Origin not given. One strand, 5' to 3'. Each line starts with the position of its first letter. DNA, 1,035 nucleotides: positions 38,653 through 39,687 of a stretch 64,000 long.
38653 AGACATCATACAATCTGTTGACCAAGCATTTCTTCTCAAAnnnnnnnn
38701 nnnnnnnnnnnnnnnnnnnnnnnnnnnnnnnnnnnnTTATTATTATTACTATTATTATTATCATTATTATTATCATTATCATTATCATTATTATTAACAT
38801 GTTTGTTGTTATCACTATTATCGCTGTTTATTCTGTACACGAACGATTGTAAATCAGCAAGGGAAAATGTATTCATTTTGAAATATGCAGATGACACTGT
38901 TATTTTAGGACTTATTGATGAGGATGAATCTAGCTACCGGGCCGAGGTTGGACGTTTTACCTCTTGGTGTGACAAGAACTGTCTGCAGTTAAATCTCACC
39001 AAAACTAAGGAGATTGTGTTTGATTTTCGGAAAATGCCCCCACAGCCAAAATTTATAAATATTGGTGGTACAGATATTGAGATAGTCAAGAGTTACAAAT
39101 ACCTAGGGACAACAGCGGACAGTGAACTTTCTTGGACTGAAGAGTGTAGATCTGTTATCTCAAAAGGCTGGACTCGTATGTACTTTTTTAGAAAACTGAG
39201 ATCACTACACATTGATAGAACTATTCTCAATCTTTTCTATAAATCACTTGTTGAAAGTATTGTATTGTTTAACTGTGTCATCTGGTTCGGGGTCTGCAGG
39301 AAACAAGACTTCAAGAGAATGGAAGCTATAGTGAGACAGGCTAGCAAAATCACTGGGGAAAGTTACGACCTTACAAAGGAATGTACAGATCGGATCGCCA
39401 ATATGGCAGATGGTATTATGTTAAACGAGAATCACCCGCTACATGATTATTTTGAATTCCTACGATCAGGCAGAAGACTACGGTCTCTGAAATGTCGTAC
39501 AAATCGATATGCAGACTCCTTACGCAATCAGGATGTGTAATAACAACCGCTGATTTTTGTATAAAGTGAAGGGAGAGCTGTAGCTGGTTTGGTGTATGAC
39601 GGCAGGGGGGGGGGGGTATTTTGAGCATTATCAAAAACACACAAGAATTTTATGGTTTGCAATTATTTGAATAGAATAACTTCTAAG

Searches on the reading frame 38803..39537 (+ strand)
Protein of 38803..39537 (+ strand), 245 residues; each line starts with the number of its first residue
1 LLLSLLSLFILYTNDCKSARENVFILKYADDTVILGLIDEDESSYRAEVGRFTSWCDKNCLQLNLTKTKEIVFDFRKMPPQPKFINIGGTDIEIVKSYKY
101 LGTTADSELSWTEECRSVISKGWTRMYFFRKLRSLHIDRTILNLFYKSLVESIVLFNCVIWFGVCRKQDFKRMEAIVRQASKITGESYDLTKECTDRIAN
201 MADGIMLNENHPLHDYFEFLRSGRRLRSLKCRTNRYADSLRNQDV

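Call 34: search_protein_families(library=pfam, proteins=[window:38803-39537:+], max_evalue=0.001)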
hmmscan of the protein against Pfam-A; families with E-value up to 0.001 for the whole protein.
window:38803-39537:+ (245 aa): 2 families
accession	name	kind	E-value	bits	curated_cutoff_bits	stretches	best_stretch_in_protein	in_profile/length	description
PF09004.15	ALKBH8_N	-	2.4e-06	27.5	21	1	111-152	1-42/42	Alkylated DNA repair protein alkB homolog 8, N-terminal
PF00078.32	RVT_1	-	0.00033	20.9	29.6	1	9-104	130-204/205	Reverse transcriptase (RNA-dependent DNA polymerase)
